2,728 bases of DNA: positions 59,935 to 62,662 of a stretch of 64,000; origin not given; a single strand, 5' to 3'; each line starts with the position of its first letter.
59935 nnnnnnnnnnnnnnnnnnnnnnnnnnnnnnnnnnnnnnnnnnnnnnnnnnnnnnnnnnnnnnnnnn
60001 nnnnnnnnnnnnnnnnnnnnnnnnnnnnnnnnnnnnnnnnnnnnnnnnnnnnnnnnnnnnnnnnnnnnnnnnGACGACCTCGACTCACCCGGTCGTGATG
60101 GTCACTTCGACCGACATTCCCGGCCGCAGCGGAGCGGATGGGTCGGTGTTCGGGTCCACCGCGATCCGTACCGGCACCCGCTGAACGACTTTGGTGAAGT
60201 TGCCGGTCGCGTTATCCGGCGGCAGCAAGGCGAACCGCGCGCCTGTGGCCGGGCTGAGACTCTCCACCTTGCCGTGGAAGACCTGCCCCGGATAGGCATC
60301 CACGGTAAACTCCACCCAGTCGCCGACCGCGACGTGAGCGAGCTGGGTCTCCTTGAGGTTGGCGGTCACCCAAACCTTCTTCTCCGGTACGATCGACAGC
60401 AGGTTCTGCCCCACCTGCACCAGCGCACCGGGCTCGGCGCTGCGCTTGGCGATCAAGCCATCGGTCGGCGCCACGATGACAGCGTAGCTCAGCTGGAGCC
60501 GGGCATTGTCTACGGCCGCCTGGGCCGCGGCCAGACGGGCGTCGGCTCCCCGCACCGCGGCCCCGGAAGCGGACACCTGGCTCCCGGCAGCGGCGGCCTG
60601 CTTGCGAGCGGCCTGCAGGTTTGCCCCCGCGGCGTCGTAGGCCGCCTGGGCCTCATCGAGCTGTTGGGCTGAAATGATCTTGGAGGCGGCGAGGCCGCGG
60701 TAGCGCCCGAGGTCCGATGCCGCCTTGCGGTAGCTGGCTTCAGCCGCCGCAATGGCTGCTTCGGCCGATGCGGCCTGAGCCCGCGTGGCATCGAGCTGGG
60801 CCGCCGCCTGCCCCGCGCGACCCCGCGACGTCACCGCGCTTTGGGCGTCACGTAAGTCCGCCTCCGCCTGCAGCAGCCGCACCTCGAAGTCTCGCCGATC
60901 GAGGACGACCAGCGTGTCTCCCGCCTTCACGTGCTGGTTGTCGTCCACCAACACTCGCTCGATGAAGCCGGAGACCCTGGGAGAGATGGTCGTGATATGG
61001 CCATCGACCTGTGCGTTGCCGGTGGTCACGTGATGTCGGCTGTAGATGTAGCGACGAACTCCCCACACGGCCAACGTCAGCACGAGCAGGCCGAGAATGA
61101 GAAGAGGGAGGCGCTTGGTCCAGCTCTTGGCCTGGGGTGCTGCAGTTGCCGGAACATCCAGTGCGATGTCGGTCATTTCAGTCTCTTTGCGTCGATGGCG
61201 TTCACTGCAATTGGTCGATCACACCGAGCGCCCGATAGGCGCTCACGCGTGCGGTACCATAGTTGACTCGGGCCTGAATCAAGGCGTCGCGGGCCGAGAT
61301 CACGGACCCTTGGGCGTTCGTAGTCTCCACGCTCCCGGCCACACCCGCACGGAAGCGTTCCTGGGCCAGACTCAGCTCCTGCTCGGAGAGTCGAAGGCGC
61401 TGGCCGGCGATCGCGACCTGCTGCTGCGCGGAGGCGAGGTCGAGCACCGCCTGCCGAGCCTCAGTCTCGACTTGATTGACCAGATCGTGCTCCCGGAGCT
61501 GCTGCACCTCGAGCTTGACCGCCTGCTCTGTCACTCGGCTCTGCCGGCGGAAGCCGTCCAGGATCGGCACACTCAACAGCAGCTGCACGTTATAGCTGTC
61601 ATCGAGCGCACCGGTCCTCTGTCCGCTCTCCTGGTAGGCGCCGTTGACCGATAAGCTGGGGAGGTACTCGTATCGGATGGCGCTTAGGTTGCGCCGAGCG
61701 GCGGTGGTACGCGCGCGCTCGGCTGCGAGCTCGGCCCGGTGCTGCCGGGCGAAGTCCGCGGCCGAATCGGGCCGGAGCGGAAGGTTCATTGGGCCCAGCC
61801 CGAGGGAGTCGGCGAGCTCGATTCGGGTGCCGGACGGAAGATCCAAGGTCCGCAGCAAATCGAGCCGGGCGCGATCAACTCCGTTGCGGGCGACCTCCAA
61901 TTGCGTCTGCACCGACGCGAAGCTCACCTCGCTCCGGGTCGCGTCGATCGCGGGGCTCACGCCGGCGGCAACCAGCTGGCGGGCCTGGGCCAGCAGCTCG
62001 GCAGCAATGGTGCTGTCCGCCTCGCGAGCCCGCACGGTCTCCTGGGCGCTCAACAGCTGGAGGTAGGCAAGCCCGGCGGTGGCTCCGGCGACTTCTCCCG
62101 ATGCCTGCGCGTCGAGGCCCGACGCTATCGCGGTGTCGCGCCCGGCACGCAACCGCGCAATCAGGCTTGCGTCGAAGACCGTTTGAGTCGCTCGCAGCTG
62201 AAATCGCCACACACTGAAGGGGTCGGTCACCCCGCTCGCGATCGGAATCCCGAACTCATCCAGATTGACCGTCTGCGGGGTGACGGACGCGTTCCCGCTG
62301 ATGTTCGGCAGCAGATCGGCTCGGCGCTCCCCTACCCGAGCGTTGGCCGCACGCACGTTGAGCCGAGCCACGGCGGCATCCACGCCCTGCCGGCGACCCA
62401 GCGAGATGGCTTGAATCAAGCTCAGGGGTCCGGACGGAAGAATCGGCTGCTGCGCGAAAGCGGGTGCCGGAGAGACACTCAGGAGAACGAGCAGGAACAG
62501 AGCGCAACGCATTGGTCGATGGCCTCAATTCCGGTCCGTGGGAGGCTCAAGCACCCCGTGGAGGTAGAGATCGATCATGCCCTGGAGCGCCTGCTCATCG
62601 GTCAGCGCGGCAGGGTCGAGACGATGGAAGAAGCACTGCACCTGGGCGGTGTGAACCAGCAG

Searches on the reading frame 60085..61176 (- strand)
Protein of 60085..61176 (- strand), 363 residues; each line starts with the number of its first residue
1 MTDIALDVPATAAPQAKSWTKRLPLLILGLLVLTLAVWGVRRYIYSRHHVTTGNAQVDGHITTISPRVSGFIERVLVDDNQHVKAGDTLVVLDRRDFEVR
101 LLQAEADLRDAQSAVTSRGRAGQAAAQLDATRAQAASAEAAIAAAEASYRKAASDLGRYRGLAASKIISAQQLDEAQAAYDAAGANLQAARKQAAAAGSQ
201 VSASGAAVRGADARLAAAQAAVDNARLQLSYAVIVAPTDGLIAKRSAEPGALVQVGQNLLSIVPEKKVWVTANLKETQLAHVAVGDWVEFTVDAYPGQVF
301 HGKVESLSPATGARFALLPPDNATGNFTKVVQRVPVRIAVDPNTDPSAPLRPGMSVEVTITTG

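Call 76: search_protein_families(library=pfam, proteins=[window:60085-61176:-], max_evalue=0.00001)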
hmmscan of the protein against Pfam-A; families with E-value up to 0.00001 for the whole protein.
window:60085-61176:- (363 aa): 4 families
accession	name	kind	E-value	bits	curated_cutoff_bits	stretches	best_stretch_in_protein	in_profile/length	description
PF16576.10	HlyD_D23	-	1.6e-23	83.6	30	1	168-310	51-187/214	Barrel-sandwich domain of CusB or HlyD membrane-fusion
PF13437.12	HlyD_3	-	2.2e-20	73.8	22.2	1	233-353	1-106/106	HlyD family secretion protein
PF00529.27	CusB_dom_1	-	1.4e-14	54.5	26.5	1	278-362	12-89/89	Cation efflux system protein CusB domain 1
PF13533.13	Biotin_lipoyl_2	-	8.2e-09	35.5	29.8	1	63-93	2-32/32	Biotin-lipoyl like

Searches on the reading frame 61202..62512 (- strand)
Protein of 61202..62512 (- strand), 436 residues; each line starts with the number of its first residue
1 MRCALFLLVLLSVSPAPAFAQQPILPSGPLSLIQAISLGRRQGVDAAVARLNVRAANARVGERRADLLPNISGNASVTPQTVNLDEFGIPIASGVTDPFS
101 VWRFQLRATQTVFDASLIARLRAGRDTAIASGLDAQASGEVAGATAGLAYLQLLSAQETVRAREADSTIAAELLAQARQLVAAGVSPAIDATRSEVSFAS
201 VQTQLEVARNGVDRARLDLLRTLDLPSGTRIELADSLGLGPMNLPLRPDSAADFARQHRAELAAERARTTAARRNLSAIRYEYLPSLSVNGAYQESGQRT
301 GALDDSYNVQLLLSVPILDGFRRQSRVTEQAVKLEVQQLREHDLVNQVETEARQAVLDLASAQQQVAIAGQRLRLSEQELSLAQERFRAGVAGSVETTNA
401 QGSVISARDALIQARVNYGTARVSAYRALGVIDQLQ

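Call 76: search_protein_families(library=pfam, proteins=[window:61202-62512:-], max_evalue=0.00001)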
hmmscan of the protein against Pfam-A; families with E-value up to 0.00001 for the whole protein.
window:61202-62512:- (436 aa): 1 family
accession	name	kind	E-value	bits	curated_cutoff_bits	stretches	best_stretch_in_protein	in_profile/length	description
PF02321.23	OEP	-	3.8e-42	144.6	22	2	251-430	4-187/187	Outer membrane efflux protein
